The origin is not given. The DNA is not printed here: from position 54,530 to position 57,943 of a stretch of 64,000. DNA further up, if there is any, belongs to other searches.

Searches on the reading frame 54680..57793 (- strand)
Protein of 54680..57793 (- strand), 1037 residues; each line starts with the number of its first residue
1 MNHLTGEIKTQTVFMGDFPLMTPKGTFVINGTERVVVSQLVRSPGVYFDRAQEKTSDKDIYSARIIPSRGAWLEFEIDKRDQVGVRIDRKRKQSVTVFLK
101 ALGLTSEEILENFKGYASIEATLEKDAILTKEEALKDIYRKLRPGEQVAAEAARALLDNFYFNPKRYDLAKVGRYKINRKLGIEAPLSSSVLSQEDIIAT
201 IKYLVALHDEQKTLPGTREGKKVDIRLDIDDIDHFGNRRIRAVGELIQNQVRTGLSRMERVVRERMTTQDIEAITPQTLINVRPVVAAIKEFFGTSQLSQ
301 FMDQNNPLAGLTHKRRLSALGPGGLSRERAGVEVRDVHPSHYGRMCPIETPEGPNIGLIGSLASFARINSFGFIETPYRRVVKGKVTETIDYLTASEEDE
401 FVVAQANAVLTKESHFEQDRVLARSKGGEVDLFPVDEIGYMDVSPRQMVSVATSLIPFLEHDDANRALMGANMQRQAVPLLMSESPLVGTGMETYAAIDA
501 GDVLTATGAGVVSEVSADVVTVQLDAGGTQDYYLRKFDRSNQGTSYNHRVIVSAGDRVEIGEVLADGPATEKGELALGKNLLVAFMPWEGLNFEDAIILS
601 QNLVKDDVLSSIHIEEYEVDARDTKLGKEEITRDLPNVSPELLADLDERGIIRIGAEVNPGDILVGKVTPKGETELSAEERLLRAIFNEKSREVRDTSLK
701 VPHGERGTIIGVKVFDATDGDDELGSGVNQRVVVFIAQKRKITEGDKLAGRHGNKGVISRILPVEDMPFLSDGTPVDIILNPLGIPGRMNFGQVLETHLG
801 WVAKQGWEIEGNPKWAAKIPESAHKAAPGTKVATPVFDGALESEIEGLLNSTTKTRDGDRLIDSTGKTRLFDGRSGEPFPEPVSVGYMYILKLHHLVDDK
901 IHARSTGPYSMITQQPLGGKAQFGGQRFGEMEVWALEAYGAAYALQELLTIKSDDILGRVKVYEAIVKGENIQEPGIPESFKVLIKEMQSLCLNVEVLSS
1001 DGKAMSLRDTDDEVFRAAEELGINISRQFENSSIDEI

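Call 5: search_protein_families(library=pfam, proteins=[window:54680-57793:-], max_evalue=0.01)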
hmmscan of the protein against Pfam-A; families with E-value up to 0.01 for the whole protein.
window:54680-57793:- (1037 aa): 6 families
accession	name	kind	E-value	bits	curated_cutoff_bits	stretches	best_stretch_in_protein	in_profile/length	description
PF00562.33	RNA_pol_Rpb2_6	-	9.6e-125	417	23.4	1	506-922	2-373/373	RNA polymerase Rpb2, domain 6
PF04561.19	RNA_pol_Rpb2_2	-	8.2e-32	110.9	21.7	1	42-211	1-175/190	RNA polymerase Rpb2, domain 2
PF04560.25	RNA_pol_Rpb2_7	-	3.6e-28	98.2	32.1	1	924-998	1-85/87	RNA polymerase Rpb2, domain 7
PF04565.21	RNA_pol_Rpb2_3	-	4.3e-28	97.7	21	1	300-368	1-68/68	RNA polymerase Rpb2, domain 3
PF10385.14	RNA_pol_Rpb2_45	-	1.5e-23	83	28.2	1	378-444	1-66/66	RNA polymerase beta subunit external 1 domain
PF04563.20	RNA_pol_Rpb2_1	-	3.2e-10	40.3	28.2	1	24-285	138-201/203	RNA polymerase beta subunit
